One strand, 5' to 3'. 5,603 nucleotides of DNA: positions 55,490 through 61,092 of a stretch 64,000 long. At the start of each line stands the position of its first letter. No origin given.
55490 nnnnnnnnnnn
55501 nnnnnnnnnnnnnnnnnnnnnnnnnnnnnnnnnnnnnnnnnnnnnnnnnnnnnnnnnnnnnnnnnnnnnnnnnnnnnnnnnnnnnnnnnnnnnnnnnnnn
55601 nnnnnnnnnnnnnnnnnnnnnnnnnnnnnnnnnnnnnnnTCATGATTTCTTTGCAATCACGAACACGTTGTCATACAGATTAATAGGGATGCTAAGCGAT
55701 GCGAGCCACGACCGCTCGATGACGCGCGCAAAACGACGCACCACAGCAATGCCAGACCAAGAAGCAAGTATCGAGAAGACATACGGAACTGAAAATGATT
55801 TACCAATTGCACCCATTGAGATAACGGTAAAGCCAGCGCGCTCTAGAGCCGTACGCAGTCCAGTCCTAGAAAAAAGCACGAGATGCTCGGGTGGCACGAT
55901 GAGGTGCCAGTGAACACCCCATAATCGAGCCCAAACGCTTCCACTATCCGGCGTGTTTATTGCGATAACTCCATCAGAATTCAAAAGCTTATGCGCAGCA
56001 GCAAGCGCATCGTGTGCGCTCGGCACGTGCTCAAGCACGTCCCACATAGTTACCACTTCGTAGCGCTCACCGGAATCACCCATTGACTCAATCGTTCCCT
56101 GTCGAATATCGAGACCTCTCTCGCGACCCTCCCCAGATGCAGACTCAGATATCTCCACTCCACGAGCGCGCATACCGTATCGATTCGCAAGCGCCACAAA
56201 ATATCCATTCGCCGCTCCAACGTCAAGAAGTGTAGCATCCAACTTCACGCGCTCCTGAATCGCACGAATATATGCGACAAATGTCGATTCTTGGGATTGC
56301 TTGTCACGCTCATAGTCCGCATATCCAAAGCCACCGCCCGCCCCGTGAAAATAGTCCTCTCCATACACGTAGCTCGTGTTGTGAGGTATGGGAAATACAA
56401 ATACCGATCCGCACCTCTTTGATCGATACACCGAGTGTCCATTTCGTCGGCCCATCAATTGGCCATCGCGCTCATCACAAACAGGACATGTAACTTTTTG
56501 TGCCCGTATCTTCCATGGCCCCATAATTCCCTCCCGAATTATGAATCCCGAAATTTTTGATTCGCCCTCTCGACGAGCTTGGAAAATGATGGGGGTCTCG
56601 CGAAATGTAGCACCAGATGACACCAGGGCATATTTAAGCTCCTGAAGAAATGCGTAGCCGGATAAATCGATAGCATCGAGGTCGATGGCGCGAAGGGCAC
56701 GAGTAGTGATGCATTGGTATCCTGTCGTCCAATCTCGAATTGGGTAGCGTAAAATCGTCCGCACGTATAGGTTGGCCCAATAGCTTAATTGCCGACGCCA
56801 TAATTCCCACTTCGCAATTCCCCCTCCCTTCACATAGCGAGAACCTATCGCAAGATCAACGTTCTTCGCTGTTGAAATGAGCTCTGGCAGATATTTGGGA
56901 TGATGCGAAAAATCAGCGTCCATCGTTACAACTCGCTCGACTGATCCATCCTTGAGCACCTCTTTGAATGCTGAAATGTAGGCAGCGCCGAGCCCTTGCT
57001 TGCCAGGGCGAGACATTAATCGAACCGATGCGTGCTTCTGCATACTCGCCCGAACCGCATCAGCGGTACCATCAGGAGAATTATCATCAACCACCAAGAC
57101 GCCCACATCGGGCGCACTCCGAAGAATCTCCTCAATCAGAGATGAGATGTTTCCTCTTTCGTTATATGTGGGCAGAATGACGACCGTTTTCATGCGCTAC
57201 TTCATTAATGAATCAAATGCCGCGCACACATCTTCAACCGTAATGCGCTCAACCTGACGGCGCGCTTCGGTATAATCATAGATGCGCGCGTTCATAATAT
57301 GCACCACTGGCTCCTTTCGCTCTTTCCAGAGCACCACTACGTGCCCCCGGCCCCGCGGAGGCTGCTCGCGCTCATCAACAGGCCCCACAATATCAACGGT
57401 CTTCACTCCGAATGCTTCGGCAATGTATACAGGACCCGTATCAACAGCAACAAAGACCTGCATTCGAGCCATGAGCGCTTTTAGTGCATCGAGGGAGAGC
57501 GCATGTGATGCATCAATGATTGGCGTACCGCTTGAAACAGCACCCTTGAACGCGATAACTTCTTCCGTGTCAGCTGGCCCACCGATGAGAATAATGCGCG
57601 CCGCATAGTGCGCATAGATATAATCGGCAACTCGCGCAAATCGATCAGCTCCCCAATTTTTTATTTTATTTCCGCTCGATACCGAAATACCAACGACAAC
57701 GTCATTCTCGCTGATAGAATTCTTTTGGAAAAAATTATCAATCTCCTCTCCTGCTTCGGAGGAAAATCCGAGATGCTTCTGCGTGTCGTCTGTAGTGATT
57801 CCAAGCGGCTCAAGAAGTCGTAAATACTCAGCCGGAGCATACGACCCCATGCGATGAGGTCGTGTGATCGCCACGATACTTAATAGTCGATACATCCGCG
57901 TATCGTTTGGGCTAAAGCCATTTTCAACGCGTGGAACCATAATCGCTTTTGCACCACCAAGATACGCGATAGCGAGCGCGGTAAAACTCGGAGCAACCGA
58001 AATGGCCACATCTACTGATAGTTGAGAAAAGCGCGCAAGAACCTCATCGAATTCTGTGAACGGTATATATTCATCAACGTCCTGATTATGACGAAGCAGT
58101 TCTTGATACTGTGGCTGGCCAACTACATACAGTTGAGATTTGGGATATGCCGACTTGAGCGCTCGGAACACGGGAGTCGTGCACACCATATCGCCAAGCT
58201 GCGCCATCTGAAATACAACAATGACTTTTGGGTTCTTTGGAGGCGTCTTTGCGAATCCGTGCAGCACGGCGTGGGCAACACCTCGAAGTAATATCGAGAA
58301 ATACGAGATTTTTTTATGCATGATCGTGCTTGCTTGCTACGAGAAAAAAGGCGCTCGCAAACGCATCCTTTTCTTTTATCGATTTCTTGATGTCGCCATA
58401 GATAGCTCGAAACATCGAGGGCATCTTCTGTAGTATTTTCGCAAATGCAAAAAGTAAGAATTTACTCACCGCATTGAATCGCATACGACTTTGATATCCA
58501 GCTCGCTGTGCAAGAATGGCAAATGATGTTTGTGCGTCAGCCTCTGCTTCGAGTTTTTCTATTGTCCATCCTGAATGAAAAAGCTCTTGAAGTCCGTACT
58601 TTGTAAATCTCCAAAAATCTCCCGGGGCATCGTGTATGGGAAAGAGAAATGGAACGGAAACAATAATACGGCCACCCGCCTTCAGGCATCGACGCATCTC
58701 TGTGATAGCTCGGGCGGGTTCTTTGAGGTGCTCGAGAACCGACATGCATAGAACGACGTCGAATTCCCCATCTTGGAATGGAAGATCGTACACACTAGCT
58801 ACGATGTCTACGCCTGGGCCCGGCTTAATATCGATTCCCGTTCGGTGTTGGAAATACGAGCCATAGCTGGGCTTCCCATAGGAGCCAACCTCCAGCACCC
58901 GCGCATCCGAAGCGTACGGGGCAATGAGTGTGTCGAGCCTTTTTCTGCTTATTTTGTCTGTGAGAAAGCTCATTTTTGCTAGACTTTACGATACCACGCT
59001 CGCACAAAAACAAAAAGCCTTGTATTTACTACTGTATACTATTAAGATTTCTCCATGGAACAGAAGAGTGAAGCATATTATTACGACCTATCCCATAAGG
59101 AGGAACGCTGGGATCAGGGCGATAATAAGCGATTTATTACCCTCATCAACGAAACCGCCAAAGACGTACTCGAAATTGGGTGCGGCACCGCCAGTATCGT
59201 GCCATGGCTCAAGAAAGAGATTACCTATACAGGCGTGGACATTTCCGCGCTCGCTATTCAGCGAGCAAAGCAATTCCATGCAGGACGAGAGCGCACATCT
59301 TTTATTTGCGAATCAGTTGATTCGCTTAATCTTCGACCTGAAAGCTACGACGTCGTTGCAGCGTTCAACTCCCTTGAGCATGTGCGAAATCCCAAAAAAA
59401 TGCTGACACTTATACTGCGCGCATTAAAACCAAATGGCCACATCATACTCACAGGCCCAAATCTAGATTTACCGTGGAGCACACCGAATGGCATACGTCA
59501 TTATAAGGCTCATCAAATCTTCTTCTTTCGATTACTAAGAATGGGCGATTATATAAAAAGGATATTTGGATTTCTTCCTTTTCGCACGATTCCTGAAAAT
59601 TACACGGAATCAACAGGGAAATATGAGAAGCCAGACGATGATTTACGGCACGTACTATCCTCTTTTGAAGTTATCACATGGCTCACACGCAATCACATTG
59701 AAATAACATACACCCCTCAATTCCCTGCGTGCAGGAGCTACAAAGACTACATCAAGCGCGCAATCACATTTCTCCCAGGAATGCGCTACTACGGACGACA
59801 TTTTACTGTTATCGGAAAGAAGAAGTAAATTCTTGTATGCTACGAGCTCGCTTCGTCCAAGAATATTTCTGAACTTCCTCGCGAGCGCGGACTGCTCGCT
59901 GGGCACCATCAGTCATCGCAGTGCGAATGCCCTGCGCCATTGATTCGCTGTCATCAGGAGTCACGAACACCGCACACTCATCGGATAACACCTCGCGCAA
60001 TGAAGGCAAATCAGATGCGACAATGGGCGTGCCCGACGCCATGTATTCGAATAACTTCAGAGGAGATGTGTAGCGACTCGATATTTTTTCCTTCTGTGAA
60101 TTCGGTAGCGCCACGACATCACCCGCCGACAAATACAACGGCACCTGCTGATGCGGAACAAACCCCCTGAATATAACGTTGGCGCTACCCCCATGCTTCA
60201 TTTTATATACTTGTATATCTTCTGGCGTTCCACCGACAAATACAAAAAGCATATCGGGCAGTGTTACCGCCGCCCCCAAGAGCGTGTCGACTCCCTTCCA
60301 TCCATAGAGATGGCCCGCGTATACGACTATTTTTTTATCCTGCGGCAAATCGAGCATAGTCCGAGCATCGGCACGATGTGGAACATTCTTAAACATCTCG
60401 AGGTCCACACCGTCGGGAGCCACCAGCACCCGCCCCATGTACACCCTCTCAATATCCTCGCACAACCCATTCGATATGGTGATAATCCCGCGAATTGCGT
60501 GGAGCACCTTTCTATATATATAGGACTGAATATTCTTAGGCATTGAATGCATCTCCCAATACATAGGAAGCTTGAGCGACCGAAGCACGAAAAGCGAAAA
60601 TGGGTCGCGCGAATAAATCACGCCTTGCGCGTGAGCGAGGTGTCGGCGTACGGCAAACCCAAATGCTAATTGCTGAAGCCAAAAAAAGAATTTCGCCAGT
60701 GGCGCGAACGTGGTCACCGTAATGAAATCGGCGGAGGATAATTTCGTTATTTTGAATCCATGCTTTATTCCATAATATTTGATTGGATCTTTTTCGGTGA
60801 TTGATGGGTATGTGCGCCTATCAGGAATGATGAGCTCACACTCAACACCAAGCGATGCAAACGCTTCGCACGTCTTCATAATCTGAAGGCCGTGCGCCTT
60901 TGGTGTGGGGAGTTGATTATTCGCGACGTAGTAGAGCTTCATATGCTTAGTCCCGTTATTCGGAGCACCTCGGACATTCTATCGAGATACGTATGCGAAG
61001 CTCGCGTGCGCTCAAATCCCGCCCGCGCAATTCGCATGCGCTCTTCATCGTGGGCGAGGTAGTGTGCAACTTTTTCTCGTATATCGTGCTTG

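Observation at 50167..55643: Identical ~524-bp direct repeat gives two YfhO-like glycosyltransferases the same C-terminal domain: a built-in recombination switch in the glycan locus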

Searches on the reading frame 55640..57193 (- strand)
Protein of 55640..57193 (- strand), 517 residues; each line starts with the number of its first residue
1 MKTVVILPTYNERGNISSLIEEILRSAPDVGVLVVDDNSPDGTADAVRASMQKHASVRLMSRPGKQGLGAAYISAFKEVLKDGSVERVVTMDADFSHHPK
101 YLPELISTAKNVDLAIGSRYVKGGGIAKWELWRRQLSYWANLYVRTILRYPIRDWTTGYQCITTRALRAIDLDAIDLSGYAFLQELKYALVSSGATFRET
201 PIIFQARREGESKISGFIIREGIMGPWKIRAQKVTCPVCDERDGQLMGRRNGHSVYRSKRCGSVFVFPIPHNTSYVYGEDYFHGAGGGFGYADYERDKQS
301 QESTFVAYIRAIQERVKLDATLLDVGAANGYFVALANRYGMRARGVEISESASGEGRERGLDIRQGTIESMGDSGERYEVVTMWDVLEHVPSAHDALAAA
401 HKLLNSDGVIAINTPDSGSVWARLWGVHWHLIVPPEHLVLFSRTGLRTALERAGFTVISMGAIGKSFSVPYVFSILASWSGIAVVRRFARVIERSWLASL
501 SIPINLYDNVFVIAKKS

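Call 5: search_protein_families(library=pfam, proteins=[window:55640-57193:-], max_evalue=0.001)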
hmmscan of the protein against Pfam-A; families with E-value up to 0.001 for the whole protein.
window:55640-57193:- (517 aa): 8 families
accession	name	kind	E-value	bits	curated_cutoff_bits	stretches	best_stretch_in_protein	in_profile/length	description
PF13489.12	Methyltransf_23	-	5.8e-26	91.6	27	1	314-459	15-163/164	Methyltransferase domain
PF00535.33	Glycos_transf_2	-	1.3e-23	84.2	23.3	1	5-168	2-160/168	Glycosyl transferase family 2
PF08241.18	Methyltransf_11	-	2e-09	38.4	21.2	1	323-412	1-95/95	Methyltransferase domain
PF13649.12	Methyltransf_25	-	2.2e-07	31.9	27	1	323-408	2-97/97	Methyltransferase domain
PF08242.18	Methyltransf_12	-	3.7e-07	31.2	30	1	323-410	1-98/98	Methyltransferase domain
PF13847.12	Methyltransf_31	-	8.2e-07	29.3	27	1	320-416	5-113/145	Methyltransferase domain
PF13641.12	Glyco_tranf_2_3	-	2.4e-05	24.9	27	1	4-122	4-126/230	Glycosyltransferase like family 2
PF07021.18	MetW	-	0.00055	20.1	21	1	310-390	5-88/193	Methionine biosynthesis protein MetW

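Call 60: search_protein_families(library=ncbifam, proteins=[window:55640-57193:-], max_evalue=0.00001)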
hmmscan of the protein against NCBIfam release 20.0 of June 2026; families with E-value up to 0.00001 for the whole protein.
window:55640-57193:- (517 aa): 12 families
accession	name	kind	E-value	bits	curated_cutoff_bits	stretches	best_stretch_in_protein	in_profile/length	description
TIGR04182.1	glyco_TIGR04182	equivalog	1.5e-14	54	325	1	4-215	3-202/293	S-layer glycoprotein N-glycosyltransferase AglJ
NF058614.1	PPMAGASynPpgS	equivalog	2.3e-09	37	370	1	4-125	3-119/226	polyprenyl-phospho-N-acetylgalactosaminyl synthase PpgS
NF045692.1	OglycostaseCruG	equivalog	1e-07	31.2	600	1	3-113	43-156/386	2'-O-glycosyltransferase CruG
NF045667.1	MTase_DVU1556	equivalog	1.4e-07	31.2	155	1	316-412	20-119/213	DVU_1556 family methyltransferase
TIGR01983.1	UbiG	equivalog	2.8e-07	30.1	102.95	1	318-414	49-153/228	bifunctional 2-polyprenyl-6-hydroxyphenol methylase/3-demethylubiquinol 3-O-methyltransferase UbiG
NF041391.1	DPhHxTase_Halo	equivalog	3.4e-07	29.5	375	1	9-216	3-194/213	dolichyl-phosphate hexose transferase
NF047588.1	GlcsyltransPgfSStrep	equivalog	4.5e-07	29.4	500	1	1-170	1-167/308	glycosyltransferase PgfS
NF053846.1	glyco_with_XrtP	equivalog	4.8e-07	28.8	520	1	6-117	46-166/440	XrtP-associated glycosyltransferase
TIGR03469.1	HpnB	hypoth_equivalog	7.1e-07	28.6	379.25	1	4-129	47-180/386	hopene-associated glycosyltransferase HpnB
TIGR03937.1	PgaC_IcaA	equivalog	8.7e-07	28.2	422.3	1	4-94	48-135/407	poly-beta-1,6-N-acetyl-D-glucosamine synthase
NF007986.1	PRK10714.1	equivalog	2.5e-06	26.7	529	1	2-117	7-123/316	undecaprenyl-phosphate 4-deoxy-4-formamido-L-arabinose transferase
NF041865.1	EpsU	equivalog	3.9e-06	26.1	700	1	4-107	42-145/394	exopolysaccharide biosynthesis GT2 family glycosyltransferase EpsU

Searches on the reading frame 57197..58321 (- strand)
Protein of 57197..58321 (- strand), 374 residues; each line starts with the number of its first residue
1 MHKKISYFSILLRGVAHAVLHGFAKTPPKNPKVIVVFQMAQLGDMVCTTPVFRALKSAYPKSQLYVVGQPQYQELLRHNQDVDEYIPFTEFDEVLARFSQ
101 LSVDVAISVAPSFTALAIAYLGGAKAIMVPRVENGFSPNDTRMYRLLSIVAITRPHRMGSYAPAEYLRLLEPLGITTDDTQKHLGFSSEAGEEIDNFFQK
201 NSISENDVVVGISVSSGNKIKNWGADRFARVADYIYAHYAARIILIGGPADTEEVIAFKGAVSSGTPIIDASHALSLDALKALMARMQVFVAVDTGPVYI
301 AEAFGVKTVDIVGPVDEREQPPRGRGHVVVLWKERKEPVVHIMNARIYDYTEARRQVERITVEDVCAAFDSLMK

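Call 5: search_protein_families(library=pfam, proteins=[window:57197-58321:-], max_evalue=0.001)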
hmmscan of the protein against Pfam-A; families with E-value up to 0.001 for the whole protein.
window:57197-58321:- (374 aa): 1 family
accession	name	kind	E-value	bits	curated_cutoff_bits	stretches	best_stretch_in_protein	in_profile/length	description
PF01075.23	Glyco_transf_9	-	2.1e-16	60.4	22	1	171-341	74-238/247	Glycosyltransferase family 9 (heptosyltransferase)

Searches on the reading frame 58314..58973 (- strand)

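Call 5: search_protein_families(library=pfam, proteins=[window:58314-58973:-], max_evalue=0.001)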
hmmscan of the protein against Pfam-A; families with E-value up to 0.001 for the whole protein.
window:58314-58973:- (219 aa): 6 families
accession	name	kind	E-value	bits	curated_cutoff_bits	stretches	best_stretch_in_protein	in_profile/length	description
PF08241.18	Methyltransf_11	-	6.8e-15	55.9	21.2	1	57-105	47-95/95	Methyltransferase domain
PF13489.12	Methyltransf_23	-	2.6e-10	40.7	27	1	15-124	15-135/164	Methyltransferase domain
PF13649.12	Methyltransf_25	-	1.2e-08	35.9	27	1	58-101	52-97/97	Methyltransferase domain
PF08242.18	Methyltransf_12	-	4.2e-08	34.3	30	1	59-103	53-98/98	Methyltransferase domain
PF13847.12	Methyltransf_31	-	2.5e-07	30.9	27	1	59-107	61-111/145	Methyltransferase domain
PF01209.24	Ubie_methyltran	-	0.00053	19.9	20.1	1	58-105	104-151/233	ubiE/COQ5 methyltransferase family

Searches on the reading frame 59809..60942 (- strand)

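Call 71: search_protein_families(library=pfam, proteins=[window:59809-60942:-], max_evalue=0.00001)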
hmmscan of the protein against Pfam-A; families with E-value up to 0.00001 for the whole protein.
window:59809-60942:- (377 aa): 4 families
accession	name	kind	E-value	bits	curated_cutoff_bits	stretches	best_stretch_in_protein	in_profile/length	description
PF00534.26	Glycos_transf_1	-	2e-22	80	26.4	1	197-354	9-166/172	Glycosyl transferases group 1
PF13692.12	Glyco_trans_1_4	-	6e-21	75.6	27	1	204-345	2-142/142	Glycosyl transferases group 1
PF13524.12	Glyco_trans_1_2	-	2.1e-10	41.2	25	1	229-370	13-143/144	Glycosyl transferase-like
PF13439.12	Glyco_transf_4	-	1.1e-06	29.3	28.5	1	22-182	9-169/170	Glycosyltransferase Family 4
